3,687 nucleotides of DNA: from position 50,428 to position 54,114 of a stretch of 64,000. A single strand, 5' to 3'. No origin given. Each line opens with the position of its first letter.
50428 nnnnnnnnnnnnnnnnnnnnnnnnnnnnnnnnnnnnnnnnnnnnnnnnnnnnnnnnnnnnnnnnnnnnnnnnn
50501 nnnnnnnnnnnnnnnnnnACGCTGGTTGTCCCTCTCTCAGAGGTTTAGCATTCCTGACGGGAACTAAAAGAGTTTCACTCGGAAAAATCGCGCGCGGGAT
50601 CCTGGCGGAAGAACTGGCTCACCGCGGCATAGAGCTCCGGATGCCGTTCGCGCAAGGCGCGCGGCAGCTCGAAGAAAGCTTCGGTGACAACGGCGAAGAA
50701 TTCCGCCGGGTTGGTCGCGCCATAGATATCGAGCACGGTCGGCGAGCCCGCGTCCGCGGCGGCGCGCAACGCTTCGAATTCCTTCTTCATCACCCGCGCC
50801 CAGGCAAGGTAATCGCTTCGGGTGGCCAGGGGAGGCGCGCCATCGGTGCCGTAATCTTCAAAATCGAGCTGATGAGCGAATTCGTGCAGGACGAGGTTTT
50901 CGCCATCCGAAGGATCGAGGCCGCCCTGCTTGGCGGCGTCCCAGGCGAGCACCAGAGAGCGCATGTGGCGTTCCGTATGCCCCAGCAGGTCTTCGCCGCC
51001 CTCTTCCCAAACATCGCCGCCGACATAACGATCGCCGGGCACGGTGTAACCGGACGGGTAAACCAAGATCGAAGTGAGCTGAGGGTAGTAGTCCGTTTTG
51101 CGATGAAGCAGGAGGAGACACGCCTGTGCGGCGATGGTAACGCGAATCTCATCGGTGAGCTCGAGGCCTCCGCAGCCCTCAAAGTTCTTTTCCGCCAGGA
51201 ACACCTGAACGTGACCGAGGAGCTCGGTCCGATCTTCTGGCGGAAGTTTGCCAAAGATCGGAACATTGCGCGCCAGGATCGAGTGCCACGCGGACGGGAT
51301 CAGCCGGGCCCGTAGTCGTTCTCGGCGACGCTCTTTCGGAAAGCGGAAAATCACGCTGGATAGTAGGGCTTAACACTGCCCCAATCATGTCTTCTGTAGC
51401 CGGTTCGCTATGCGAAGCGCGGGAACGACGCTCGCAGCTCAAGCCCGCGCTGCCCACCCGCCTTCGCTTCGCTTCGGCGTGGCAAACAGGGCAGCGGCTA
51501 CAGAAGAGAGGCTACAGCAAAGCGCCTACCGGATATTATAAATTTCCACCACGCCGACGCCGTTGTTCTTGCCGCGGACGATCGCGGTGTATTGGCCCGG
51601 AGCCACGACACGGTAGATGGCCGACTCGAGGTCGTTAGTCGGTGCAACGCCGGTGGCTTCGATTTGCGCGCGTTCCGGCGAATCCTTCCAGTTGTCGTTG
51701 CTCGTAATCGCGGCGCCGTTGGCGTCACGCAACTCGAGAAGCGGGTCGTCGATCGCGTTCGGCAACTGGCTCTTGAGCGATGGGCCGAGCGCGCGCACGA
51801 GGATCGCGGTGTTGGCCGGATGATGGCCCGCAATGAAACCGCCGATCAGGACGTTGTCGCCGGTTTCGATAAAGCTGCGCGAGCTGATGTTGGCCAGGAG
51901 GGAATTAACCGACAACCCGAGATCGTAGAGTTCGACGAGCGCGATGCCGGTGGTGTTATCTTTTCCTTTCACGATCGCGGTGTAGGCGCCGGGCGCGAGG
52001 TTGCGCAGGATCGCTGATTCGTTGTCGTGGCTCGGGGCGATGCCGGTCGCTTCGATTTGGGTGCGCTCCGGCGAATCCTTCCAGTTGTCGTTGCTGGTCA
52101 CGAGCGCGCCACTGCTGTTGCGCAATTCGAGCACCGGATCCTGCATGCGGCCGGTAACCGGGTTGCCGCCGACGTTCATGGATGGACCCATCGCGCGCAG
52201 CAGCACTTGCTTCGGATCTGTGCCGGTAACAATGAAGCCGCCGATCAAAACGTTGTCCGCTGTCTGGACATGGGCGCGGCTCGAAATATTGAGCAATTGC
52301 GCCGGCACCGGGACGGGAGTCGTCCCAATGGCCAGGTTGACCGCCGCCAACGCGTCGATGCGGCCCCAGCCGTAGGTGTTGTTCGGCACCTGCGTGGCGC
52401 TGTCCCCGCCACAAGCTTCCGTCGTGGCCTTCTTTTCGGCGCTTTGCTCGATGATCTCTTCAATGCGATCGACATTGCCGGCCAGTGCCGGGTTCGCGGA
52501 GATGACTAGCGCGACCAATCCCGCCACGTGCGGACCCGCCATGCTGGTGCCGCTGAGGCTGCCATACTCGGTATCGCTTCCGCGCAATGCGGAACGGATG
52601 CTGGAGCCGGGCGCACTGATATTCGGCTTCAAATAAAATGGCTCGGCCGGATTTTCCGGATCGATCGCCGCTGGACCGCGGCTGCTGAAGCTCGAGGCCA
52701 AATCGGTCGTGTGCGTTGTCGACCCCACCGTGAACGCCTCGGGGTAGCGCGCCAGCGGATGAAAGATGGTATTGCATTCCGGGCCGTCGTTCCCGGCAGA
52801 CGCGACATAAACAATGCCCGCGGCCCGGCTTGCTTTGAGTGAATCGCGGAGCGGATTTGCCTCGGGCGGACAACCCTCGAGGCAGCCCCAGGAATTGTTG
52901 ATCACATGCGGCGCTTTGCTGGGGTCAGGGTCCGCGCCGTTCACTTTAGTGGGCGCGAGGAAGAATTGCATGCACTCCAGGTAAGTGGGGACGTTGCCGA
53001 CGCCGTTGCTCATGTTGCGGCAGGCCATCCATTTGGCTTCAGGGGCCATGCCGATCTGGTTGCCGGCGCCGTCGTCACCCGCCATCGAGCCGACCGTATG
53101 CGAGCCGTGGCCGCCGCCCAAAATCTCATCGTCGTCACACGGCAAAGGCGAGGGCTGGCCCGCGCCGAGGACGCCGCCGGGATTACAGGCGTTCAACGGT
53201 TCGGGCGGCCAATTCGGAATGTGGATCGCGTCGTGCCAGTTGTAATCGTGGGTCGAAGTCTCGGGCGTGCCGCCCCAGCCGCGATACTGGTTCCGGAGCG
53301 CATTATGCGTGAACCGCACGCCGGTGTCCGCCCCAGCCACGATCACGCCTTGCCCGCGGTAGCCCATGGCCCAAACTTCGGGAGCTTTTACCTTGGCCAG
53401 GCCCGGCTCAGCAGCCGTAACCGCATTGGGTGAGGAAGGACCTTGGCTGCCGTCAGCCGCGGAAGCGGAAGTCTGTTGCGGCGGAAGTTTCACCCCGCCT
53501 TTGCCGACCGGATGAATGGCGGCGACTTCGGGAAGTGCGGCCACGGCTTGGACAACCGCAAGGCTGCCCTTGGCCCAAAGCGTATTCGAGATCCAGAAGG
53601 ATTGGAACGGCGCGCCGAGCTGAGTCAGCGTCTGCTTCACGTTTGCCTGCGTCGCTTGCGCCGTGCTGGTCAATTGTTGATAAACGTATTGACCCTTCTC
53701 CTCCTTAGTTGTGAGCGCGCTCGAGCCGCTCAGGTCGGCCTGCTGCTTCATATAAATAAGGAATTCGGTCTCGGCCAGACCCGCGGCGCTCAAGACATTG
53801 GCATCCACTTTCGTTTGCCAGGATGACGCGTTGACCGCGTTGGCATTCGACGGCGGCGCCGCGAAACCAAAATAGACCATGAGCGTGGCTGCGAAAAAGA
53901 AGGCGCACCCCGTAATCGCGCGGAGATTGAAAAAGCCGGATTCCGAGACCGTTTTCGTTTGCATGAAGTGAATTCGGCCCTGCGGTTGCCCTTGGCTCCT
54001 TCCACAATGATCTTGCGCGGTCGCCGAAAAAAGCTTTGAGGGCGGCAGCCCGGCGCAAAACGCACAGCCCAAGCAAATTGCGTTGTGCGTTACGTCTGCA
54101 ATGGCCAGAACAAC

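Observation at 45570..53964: Protein-scavenging island: two unrelated secreted proteases carry the same two-module C-terminal tail, encoded by a ~0.8 kb inverted repeat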

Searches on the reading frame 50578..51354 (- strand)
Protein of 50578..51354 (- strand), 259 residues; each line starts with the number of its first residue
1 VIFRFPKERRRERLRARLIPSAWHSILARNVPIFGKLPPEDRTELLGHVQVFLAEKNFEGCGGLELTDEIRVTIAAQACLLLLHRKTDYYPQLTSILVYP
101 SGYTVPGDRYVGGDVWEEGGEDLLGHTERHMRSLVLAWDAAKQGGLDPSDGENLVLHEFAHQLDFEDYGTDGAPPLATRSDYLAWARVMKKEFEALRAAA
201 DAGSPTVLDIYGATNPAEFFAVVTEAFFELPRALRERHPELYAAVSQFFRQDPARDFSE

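Call 3: search_protein_families(library=pfam, proteins=[window:50578-51354:-], max_evalue=0.01)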
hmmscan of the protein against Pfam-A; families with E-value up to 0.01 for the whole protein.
window:50578-51354:- (259 aa): 2 families
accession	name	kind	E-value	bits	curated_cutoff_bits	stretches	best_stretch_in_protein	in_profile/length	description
PF06167.18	Peptidase_M90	-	6.6e-83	278.5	26.2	1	8-250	3-243/243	Glucose-regulated metallo-peptidase M90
PF25226.1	DUF7844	-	0.0016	18.4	27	1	206-255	179-227/230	Domain of unknown function (DUF7844)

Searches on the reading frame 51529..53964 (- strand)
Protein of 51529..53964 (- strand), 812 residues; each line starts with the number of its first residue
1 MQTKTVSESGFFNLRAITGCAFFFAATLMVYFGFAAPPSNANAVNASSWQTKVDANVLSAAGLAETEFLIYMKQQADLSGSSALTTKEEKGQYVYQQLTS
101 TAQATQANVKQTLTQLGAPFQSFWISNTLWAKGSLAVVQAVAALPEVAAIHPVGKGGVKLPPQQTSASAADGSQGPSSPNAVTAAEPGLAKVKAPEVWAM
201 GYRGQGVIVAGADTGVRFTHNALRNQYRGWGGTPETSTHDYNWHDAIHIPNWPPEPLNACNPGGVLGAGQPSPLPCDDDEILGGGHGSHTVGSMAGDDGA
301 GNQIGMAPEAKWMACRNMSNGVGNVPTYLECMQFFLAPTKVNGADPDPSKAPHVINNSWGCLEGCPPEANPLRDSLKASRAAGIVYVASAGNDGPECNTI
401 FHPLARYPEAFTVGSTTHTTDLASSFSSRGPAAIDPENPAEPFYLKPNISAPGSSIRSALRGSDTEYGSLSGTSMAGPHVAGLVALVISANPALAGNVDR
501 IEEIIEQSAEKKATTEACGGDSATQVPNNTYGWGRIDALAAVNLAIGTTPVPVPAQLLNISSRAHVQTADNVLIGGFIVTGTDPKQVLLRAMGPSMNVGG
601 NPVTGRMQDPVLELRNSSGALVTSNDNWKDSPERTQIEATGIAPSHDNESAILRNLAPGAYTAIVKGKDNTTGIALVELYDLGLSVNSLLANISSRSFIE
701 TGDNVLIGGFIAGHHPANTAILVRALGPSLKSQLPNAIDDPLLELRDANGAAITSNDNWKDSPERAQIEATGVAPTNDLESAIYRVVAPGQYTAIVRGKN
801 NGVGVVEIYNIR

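Call 3: search_protein_families(library=pfam, proteins=[window:51529-53964:-], max_evalue=0.01)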
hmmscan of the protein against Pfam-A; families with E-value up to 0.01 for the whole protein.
window:51529-53964:- (812 aa): 1 family
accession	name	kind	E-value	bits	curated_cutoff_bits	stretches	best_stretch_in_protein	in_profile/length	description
PF00082.27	Peptidase_S8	-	1.5e-37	129.9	21.8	1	204-534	1-288/288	Subtilase family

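Call 4: search_protein_families(library=ncbifam, proteins=[window:51529-53964:-], max_evalue=0.01)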
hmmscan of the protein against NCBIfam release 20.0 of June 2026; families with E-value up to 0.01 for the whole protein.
window:51529-53964:- (812 aa): 7 families
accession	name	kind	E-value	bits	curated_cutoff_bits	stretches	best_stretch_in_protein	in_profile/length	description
TIGR03921.1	T7SS_mycosin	equivalog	1.7e-23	83.3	278.75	1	285-546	51-289/353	type VII secretion-associated serine protease mycosin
NF033595.1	denti_PrtP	equivalog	4.5e-15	55.3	300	1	381-553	364-512/606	dentilisin complex serine proteinase subunit PrtP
NF040553.1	SGO_0316_fam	subfamily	7.9e-11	40.4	1400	1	445-488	667-708/1486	SGO_0316/SGO_0317 family LPXTG-anchored serine peptidase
NF040809.1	germ_prot_CspBA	exception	2e-10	39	1250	1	411-544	406-523/1099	bifunctional germination protease/germinant receptor pseudoprotease CspBA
NF051851.1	AtpSerPepEprS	equivalog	1.8e-08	32.9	1700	1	449-540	281-361/988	autotransporter serine peptidase EprS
TIGR03895.1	protease_PatA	subfamily_domain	7.4e-07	28.3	421.05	1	353-509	59-200/606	PatA/PatG family cyanobactin maturation protease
NF038127.1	FDP_fam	subfamily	1.4e-06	28.8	29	1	603-672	45-112/150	DVUA0089 family protein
